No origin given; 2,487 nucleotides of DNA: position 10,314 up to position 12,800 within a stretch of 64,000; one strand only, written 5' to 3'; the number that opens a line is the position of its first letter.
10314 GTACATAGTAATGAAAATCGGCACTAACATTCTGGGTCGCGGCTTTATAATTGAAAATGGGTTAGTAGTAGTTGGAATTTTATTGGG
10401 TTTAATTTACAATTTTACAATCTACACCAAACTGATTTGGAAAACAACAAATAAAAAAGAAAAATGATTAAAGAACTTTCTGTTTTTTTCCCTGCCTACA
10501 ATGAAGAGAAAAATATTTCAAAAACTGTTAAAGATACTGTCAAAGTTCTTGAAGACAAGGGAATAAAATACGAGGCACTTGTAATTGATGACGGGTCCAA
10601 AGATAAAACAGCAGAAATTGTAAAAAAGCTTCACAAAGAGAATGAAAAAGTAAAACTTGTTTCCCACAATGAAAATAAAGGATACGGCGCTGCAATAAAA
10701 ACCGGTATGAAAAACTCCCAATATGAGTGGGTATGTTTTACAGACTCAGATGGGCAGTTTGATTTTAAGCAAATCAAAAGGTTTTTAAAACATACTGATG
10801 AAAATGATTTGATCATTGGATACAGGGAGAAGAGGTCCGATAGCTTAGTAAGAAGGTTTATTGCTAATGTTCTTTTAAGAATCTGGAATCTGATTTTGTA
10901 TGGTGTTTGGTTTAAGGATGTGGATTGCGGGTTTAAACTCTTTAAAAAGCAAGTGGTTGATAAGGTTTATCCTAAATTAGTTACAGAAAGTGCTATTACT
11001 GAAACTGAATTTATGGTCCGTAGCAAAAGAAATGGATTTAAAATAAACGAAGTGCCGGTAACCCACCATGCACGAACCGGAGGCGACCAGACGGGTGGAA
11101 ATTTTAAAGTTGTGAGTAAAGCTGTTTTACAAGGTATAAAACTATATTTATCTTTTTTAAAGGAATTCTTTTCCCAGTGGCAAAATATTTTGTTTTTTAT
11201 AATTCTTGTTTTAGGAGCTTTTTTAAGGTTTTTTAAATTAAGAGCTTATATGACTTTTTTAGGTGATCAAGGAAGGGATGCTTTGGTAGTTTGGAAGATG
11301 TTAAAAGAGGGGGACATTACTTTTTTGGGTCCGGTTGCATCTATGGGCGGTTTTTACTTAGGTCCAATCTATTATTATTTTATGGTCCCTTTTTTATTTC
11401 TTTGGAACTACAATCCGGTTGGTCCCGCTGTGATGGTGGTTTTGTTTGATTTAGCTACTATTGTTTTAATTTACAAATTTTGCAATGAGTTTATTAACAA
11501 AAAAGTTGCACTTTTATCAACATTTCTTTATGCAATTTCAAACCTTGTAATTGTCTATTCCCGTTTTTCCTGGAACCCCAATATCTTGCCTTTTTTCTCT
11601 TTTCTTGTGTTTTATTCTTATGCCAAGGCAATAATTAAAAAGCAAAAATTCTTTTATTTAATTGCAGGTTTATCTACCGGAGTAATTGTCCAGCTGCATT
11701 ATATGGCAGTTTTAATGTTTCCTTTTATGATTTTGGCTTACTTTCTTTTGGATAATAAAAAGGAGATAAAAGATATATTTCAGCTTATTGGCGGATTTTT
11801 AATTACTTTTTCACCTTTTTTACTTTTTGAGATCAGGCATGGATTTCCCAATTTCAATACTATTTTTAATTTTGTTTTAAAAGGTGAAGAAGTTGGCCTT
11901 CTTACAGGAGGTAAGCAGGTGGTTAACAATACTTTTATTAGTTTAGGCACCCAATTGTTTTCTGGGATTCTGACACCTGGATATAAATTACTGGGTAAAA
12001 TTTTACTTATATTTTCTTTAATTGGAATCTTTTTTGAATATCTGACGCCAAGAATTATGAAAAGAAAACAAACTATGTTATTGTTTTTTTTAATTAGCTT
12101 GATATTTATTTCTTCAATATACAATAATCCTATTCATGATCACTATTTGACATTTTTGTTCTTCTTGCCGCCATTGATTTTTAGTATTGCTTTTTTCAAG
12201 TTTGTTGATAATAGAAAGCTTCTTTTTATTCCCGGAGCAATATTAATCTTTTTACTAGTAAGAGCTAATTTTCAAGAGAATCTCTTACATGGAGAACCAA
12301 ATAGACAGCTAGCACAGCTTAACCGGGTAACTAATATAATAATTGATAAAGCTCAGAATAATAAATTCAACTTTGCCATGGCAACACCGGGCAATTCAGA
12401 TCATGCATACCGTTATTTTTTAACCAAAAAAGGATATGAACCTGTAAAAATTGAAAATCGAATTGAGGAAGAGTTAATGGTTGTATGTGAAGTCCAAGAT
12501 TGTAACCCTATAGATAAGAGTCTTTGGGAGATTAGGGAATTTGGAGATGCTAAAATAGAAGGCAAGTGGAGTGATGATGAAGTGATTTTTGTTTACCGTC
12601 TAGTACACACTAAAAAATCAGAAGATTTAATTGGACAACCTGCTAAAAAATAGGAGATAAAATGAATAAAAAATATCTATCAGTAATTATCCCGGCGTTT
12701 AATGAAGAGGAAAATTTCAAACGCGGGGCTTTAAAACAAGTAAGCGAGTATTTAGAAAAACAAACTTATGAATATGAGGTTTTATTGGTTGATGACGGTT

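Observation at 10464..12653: Single polypeptide fusing a cytoplasmic polyprenyl-P-sugar synthase (GT2) to a GT-C-like membrane glycosyltransferase domain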

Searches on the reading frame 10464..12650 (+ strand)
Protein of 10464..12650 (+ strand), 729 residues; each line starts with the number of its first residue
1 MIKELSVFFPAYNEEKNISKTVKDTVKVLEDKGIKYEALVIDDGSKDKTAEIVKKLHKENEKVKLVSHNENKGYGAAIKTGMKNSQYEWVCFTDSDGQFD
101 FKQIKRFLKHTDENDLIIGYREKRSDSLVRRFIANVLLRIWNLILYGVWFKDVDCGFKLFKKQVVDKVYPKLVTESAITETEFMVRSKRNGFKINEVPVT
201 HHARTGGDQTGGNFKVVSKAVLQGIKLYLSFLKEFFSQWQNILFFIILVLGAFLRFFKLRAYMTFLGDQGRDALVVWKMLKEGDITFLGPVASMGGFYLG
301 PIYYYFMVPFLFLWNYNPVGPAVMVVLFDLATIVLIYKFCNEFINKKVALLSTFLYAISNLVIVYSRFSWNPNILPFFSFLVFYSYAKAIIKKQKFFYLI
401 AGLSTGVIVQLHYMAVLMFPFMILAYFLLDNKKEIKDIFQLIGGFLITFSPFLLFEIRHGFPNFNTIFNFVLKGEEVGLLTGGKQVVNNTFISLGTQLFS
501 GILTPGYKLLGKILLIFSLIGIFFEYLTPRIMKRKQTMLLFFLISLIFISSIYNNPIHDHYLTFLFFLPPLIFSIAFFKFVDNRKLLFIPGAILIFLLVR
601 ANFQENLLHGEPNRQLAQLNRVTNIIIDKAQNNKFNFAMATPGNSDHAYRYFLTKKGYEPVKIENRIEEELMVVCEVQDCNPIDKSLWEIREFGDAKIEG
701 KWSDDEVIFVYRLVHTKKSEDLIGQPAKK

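Call 4: search_protein_families(library=pfam, proteins=[window:10464-12650:+], max_evalue=0.01)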
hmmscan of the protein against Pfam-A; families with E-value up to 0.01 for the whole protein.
window:10464-12650:+ (729 aa): 4 families
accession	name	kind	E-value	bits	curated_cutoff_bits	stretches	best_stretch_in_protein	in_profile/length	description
PF00535.33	Glycos_transf_2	-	7.6e-29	101.2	23.3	1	6-135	1-129/168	Glycosyl transferase family 2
PF13231.12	PMT_2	-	1e-08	36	26.1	1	301-454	4-159/160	Dolichyl-phosphate-mannose-protein mannosyltransferase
PF10111.15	Glyco_tranf_2_2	-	2.2e-07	31.1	27.3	1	6-108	1-103/276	Glycosyltransferase like family 2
PF13704.12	Glyco_tranf_2_4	-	0.0023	18.8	27.5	1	38-99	22-84/98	Glycosyl transferase family 2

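Call 5: search_protein_families(library=ncbifam, proteins=[window:10464-12650:+], max_evalue=0.01)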
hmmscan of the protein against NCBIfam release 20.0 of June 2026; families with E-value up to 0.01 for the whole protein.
window:10464-12650:+ (729 aa): 26 families (the best 25 are shown)
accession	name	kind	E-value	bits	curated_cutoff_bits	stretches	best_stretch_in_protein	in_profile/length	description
NF047588.1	GlcsyltransPgfSStrep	equivalog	1.9e-22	79.9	500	1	5-225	3-218/308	glycosyltransferase PgfS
NF007986.1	PRK10714.1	equivalog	5.5e-19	68.3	529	1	2-209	5-208/316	undecaprenyl-phosphate 4-deoxy-4-formamido-L-arabinose transferase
TIGR03937.1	PgaC_IcaA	equivalog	1.5e-18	67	422.3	1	3-114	45-153/407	poly-beta-1,6-N-acetyl-D-glucosamine synthase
TIGR04182.1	glyco_TIGR04182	equivalog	1.7e-18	67.1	325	1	5-211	2-200/293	S-layer glycoprotein N-glycosyltransferase AglJ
NF041391.1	DPhHxTase_Halo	equivalog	1.9e-16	59.7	375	1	11-207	3-189/213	dolichyl-phosphate hexose transferase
NF047683.1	TeichurnBiosyTuaG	equivalog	5.9e-15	55.6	400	1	4-117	7-117/252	teichuronic acid biosynthesis protein TuaG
NF058614.1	PPMAGASynPpgS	equivalog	9.2e-15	54.7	370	1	7-200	4-195/226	polyprenyl-phospho-N-acetylgalactosaminyl synthase PpgS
NF007482.0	PRK10073.1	equivalog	1e-12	47.7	423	1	3-117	6-116/334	glycosyltransferase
NF038302.1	EPS_HpsE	equivalog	2.8e-11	43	300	1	4-100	2-100/307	hormogonium polysaccharide biosynthesis glycosyltransferase HpsE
TIGR04283.1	glyco_like_mftF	equivalog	1.5e-10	41.1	182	1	5-111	1-97/221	TIGR04283 family arsenosugar biosynthesis glycosyltransferase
NF041875.1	EPS_EpsD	equivalog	1.5e-09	37.7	370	1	5-113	1-106/325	exopolysaccharide biosynthesis glycosyltransferase EpsD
NF010496.0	PRK13915.1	equivalog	3e-09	36.4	262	1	4-96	32-126/307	glucosyl-3-phosphoglycerate synthase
TIGR03965.1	mycofact_glyco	equivalog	1.4e-08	34.1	280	1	4-97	75-165/467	mycofactocin biosynthesis glycosyltransferase MftF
NF050050.1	ProtGlycPglI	equivalog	1.6e-08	34.3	500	1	4-113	3-110/306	GalNAc(5)-diNAcBac-PP-undecaprenol beta-1,3-glucosyltransferase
TIGR04009.1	wcaE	equivalog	1.7e-08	34.1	369.2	1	5-119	3-117/248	colanic acid biosynthesis glycosyltransferase WcaE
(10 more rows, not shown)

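Call 7: find_homologous_proteins(query=window:10464-12650:+, max_evalue=0.00001)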
Query window:10464-12650:+ (729 aa): 1578 proteins with E <= 0.00001 among 8000 candidates; the best 120 are listed.
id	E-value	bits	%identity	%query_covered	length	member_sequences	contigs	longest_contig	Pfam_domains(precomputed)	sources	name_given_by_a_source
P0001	0.0e+0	1642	100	100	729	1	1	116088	PF10111.15,PF00535.33,PF13231.13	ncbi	-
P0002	0.0e+0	1123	66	100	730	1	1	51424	PF10111.15,PF00535.33,PF13231.13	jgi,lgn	jgi:glycosyltransferase involved in cell wall biosynthesis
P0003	1.3e-239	816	51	100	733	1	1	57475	PF10111.15,PF13641.13,PF00535.33,PF13231.13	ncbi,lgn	-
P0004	9.9e-239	813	50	100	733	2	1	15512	PF10111.15,PF13641.13,PF00535.33,PF13231.13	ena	-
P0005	1.9e-189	650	45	100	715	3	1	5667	PF10111.15,PF13641.13,PF02366.25,PF00535.33,PF13231.13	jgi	jgi:glycosyltransferase involved in cell wall biosynthesis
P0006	8.9e-182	624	44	99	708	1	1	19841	PF10111.15,PF13641.13,PF02366.25,PF00535.33,PF13231.13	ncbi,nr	ncbi:glycosyltransferase, partial [Candidatus Microgenomates bacterium]|nr:glycosyltransferase [Cand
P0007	4.9e-180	619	42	99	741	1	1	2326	PF10111.15,PF13641.13,PF00535.33,PF13231.13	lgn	-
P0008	1.3e-179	617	43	100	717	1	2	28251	PF10111.15,PF13641.13,PF00535.33,PF13231.13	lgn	-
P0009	1.9e-175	604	42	100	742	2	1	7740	PF10111.15,PF13641.13,PF00535.33,PF13231.13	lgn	-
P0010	2.8e-175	603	44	98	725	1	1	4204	PF10111.15,PF13641.13,PF00535.33,PF13231.13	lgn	-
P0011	1.3e-174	601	41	100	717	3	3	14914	PF10111.15,PF00535.33,PF13231.13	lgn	-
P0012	6.8e-173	595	43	98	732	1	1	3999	PF10111.15,PF13641.13,PF00535.33,PF13231.13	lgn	-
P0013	2.5e-172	593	42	98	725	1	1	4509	PF10111.15,PF13641.13,PF00535.33,PF13231.13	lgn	-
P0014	3.1e-172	593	43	99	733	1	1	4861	PF10111.15,PF13641.13,PF00535.33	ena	-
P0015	6.9e-172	592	43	98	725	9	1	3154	PF10111.15,PF13641.13,PF00535.33,PF13231.13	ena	-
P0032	3.3e-147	510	40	99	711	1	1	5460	PF10111.15,PF13641.13,PF02366.25,PF00535.33,PF13231.13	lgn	-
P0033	3.9e-147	510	40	98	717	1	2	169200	PF10111.15,PF00535.33,PF13231.13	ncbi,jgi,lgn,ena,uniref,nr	ncbi:hypothetical protein COT75_01900 [Candidatus Beckwithbacteria bacterium CG10_big_fil_rev_8_21_1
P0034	3.2e-146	507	38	98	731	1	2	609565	PF10111.15,PF13641.13,PF02366.25,PF00535.33,PF13231.13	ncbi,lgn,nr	ncbi:glycosyltransferase [Candidatus Microgenomates bacterium]|nr:glycosyltransferase [Candidatus Mi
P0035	5.1e-146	506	40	98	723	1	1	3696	PF10111.15,PF13641.13,PF02366.25,PF00535.33,PF13231.13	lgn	-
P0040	1.6e-142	495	38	99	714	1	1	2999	PF02366.25,PF00535.33,PF13231.13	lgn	-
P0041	5.9e-142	493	48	66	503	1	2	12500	PF13231.13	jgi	-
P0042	1.0e-141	492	38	99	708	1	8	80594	PF02366.25,PF00535.33,PF13231.13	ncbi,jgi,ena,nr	ncbi:TPA: hypothetical protein DD690_04700 [Candidatus Daviesbacteria bacterium]|nr:MAG: Glycosyltra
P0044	9.5e-141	489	38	99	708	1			PF02366.25,PF00535.33,PF13231.13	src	-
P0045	1.1e-140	489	36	98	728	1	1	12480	PF10111.15,PF13641.13,PF02366.25,PF00535.33,PF13231.13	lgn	-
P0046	1.3e-140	488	36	98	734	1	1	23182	PF02366.25,PF00535.33,PF13231.13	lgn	-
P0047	1.8e-140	488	39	99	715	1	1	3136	PF02366.25,PF00535.33,PF13231.13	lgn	-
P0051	2.9e-139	484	37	98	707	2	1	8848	PF02366.25,PF00535.33,PF13231.13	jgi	jgi:glycosyltransferase involved in cell wall biosynthesis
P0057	2.8e-138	481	36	99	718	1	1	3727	PF10111.15,PF02366.25,PF00535.33,PF13231.13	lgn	-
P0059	4.8e-138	480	37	99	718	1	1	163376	PF02366.25,PF00535.33,PF13231.13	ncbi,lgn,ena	-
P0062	2.1e-137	478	37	96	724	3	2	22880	PF10111.15,PF13641.13,PF02366.25,PF00535.33,PF13231.13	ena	-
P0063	2.9e-137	477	37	99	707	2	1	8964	PF02366.25,PF00535.33,PF13231.13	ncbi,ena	-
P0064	4.5e-137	477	38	98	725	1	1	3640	PF02366.25,PF00535.33,PF13231.13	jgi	jgi:glycosyltransferase involved in cell wall biosynthesis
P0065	5.7e-137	476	38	96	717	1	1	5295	PF02366.25,PF00535.33,PF13231.13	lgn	-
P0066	1.1e-136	475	37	99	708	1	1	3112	PF02366.25,PF00535.33,PF13231.13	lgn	-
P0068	2.0e-136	475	37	98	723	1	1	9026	PF10111.15,PF02366.25,PF00535.33,PF13231.13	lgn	-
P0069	2.3e-136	474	38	99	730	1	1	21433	PF10111.15,PF02366.25,PF00535.33,PF13231.13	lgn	-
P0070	3.0e-136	474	38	98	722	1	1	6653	PF10111.15,PF02366.25,PF00535.33,PF13231.13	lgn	-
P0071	3.7e-136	474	37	96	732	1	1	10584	PF10111.15,PF13641.13,PF02366.25,PF00535.33,PF13231.13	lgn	-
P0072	4.3e-136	473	37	96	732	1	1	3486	PF10111.15,PF02366.25,PF00535.33,PF13231.13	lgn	-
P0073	4.4e-136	473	36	98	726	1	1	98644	PF02366.25,PF00535.33,PF13231.13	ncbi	-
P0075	6.1e-136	473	37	99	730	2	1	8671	PF10111.15,PF02366.25,PF00535.33,PF13231.13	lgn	-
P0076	8.5e-136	473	37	99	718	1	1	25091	PF02366.25,PF00535.33,PF13231.13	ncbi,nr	ncbi:glycosyltransferase [Candidatus Daviesbacteria bacterium]|nr:glycosyltransferase [Candidatus Da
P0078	1.6e-135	472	37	100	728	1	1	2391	PF02366.25,PF00535.33,PF13231.13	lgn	-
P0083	3.1e-135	471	36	98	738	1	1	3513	PF13641.13,PF02366.25,PF00535.33,PF13231.13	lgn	-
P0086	4.2e-135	470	36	99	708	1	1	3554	PF02366.25,PF00535.33,PF13231.13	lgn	-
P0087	4.7e-135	470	37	99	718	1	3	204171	PF02366.25,PF00535.33,PF13231.13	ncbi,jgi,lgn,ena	-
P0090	5.5e-135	470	38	100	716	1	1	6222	PF10111.15,PF02366.25,PF00535.33,PF13231.13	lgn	-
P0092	6.1e-135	470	37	99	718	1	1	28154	PF02366.25,PF00535.33,PF13231.13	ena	-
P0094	3.0e-134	467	36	99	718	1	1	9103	PF10111.15,PF02366.25,PF00535.33,PF13231.13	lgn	-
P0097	5.4e-134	467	37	96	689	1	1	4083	PF02366.25,PF00535.33,PF13231.13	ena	-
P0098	6.1e-134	466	37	99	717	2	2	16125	PF10111.15,PF02366.25,PF00535.33,PF13231.13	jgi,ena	-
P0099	1.0e-133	466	37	99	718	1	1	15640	PF10111.15,PF13641.13,PF02366.25,PF00535.33,PF13231.13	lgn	-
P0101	1.2e-133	465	36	99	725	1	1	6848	PF10111.15,PF02366.25,PF00535.33,PF13231.13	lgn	-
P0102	1.2e-133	465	35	99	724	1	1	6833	PF10111.15,PF02366.25,PF00535.33,PF13231.13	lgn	-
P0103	1.2e-133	465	37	96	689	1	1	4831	PF02366.25,PF00535.33,PF13231.13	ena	-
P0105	1.6e-133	465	37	98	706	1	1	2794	PF10111.15,PF02366.25,PF00535.33,PF13231.13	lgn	-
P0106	1.6e-133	465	37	99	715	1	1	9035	PF10111.15,PF02366.25,PF00535.33,PF13231.13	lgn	-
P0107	1.9e-133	465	37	96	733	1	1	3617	PF10111.15,PF13641.13,PF02366.25,PF00535.33,PF13231.13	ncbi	-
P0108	2.0e-133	465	36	98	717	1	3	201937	PF10111.15,PF02366.25,PF00535.33,PF13231.13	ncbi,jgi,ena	-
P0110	2.4e-133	464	35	98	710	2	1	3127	PF02366.25,PF00535.33,PF13231.13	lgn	-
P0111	2.6e-133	464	37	96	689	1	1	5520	PF02366.25,PF00535.33,PF13231.13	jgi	-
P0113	4.2e-133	464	36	98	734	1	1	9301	PF13641.13,PF02366.25,PF07695.18,PF00535.33,PF13231.13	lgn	-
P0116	7.8e-133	463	37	96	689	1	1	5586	PF02366.25,PF00535.33,PF13231.13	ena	-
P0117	8.1e-133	463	36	98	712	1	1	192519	PF10111.15,PF02366.25,PF00535.33,PF13231.13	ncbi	-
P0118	8.8e-133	463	37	99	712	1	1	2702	PF10111.15,PF02366.25,PF00535.33,PF13231.13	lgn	-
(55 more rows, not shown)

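Call 9: find_encoding_contigs(protein=P0001, flank=2000, max_places=3)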
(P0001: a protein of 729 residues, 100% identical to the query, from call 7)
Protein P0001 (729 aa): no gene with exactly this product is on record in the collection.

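Call 14: search_solved_structures(query=A1, max_evalue=0.01)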
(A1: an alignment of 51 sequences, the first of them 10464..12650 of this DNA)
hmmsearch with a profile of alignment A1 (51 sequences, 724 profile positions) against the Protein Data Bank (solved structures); distinct sequences matched with E-value up to 0.01: 33.
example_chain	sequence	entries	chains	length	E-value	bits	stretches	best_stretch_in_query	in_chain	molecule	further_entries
9hwj_A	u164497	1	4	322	1.2e-28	103.3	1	3-217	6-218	Undecaprenyl-phosphate 4-deoxy-4-formamido-L-arabinose transferase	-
9bhc_C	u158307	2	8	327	5.1e-28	101.2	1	3-210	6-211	Undecaprenyl-phosphate 4-deoxy-4-formamido-L-arabinose transferase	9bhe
8vxh_A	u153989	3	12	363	6.9e-28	100.8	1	3-210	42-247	Undecaprenyl-phosphate 4-deoxy-4-formamido-L-arabinose transferase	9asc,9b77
5eke_A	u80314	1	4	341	3.2e-24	88.7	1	6-177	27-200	Uncharacterized glycosyltransferase sll0501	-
5ekp_C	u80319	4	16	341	3.7e-24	88.5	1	6-174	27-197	Uncharacterized glycosyltransferase sll0501 | Glycosyltransferase sll0501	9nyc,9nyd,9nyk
9nye_A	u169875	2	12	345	3.8e-24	88.4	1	6-174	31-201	Glycosyltransferase sll0501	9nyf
2z87_A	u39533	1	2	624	6e-22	81.2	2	4-112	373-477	Chondroitin synthase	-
2z86_A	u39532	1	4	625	6.1e-22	81.1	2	4-112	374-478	Chondroitin synthase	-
5mlz_A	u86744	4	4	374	1.2e-21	80.2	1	6-209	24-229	Dolichol monophosphate mannose synthase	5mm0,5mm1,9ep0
3bcv_A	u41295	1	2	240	4e-15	58.6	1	2-100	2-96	Putative glycosyltransferase protein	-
6p61_A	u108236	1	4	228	2.1e-13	52.9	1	1-119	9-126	Glycosyltransferase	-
5hea_A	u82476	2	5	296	2.9e-13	52.4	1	6-98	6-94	Putative glycosyltransferase (GalT1)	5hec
8vh7_A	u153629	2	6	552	9.5e-12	47.4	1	9-109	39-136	Heparosan synthase B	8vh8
8viw_A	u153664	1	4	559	9.7e-12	47.4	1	9-109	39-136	Heparosan synthase B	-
5tze_C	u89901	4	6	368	4.5e-10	41.9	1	6-112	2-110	Glycosyl transferase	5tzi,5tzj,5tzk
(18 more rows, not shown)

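Call 23: find_related_loci(query=A1, collection=genome_contigs, flank=6000)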
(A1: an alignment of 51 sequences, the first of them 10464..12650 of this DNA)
Query A1 (729 aa) in genome_contigs; peptide patterns used: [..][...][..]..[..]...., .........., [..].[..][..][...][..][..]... (x = any residue, [..] = any of these).
600 stretches matched a pattern (row limit reached: there are more); 500 encode a relative of the query (tblastn E <= 1e-3); the best 80 are kept; 80 distinct loci.
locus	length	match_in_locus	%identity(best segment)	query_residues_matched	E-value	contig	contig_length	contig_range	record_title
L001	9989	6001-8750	38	1-719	7e-145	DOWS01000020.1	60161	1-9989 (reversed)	MAG TPA_asm: Candidatus Daviesbacteria bacterium isolate UBA9644 contig_9271, whole genome shotgun sequence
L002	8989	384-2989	36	4-719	8e-121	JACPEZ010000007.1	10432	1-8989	MAG: Candidatus Daviesbacteria bacterium isolate NC_groundwater_348_Ag_B-0.1um_41_18 GD18-4_B1_scaffold_63253, whole gen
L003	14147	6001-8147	43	2-717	1e-119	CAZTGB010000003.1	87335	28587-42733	MAG TPA_asm: uncultured Gammaproteobacteria bacterium isolate SRP090828_co3_120 genome assembly, contig: NODE_14_length_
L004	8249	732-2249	41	243-720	1e-106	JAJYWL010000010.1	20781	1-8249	MAG: bacterium isolate FK3.bin113 NODE_5046_length_20781_cov_2.969207, whole genome shotgun sequence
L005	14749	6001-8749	39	4-729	1e-96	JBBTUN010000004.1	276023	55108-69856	MAG: Patescibacteria group bacterium isolate H41-bin134_1 H41_bin134_1_000000000004, whole genome shotgun sequence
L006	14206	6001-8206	36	5-723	6e-96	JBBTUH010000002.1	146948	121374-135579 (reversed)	MAG: Patescibacteria group bacterium isolate H41-bin250_1 H41_bin250_1_000000000002, whole genome shotgun sequence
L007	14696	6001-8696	38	2-715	4e-93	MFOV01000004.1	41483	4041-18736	MAG: Candidatus Levybacteria bacterium RIFCSPLOWO2_01_FULL_39_10 rifcsplowo2_01_scaffold_1695, whole genome shotgun sequ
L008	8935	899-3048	37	5-715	2e-92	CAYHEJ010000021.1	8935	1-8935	MAG TPA_asm: uncultured Gammaproteobacteria bacterium isolate ERP119705_co10_156 genome assembly, contig: NODE_6288_leng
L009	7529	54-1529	40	251-715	5e-88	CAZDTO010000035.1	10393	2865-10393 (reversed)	MAG TPA_asm: uncultured Gammaproteobacteria bacterium isolate binchicken_co38_474 genome assembly, contig: NODE_13582_le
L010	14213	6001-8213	35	1-720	1e-86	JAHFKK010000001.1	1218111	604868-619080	MAG: Candidatus Gottesmanbacteria bacterium isolate nzgw408 NODE_1_length_1218112_cov_6.992134, whole genome shotgun seq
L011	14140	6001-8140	37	5-714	9e-84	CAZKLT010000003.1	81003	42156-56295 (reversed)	MAG TPA_asm: uncultured Gammaproteobacteria bacterium isolate SRP237561_co1_402 genome assembly, contig: NODE_391_length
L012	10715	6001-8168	35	2-717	1e-126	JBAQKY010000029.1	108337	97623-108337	MAG: Microgenomates group bacterium isolate MFD12071_ilm_asm_bin3 k127_18323, whole genome shotgun sequence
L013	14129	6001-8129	34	1-715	4e-115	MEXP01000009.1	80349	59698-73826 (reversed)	MAG: Candidatus Amesbacteria bacterium RIFCSPLOWO2_01_FULL_49_25 rifcsplowo2_01_scaffold_225, whole genome shotgun seque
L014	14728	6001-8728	45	2-684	6e-109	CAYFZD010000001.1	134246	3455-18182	MAG TPA_asm: uncultured Pseudomonadales bacterium isolate ERP113451_co1_113 genome assembly, contig: NODE_44_length_1342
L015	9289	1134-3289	32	1-716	2e-112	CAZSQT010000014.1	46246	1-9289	MAG TPA_asm: uncultured Gammaproteobacteria bacterium isolate SRP067234_co1_34 genome assembly, contig: k99_595826, whol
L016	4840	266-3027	43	1-722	1e-82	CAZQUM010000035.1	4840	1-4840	MAG TPA_asm: uncultured Gammaproteobacteria bacterium isolate SRP294416_co3_917 genome assembly, contig: NODE_44872_leng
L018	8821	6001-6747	38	4-254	3e-51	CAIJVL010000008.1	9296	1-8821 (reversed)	Candidatus Adlerbacteria bacterium isolate T7-022_bin-222 genome assembly, contig: bin-222:08/69, whole genome shotgun s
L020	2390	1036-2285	39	1-413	2e-50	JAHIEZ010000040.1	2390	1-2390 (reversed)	MAG: Patescibacteria group bacterium isolate KR11_0.1_MetaG.mb.53 KR11_0.1_MetaG.mb.53_k141_390798, whole genome shotgun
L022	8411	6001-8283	38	4-418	4e-46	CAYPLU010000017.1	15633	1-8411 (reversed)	MAG TPA_asm: uncultured Gammaproteobacteria bacterium isolate binchicken_co38_550 genome assembly, contig: NODE_7954_len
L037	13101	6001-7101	28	5-359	3e-40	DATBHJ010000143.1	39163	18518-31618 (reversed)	MAG TPA_asm: Gemmataceae bacterium isolate SMAG_U3862 k141_1640087, whole genome shotgun sequence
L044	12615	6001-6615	34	3-210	6e-37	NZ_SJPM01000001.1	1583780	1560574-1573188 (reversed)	Neorhodopirellula pilleata strain Pla100 Pla100_contig00001, whole genome shotgun sequence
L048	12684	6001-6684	32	3-244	7e-35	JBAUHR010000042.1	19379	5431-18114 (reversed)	MAG: Rubripirellula sp. isolate MFD03264_ilm_asm_bin14 k127_205572, whole genome shotgun sequence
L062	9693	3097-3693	33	2-206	2e-30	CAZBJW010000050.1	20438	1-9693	MAG TPA_asm: uncultured Anaerolineales bacterium isolate binchicken_co294_156 genome assembly, contig: NODE_2951_length_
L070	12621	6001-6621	34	2-206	2e-28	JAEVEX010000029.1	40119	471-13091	MAG: Candidatus Thermoflexus tengchongensis isolate QQ.bin.20 NODE_1481_length_40119_cov_7.67226, whole genome shotgun s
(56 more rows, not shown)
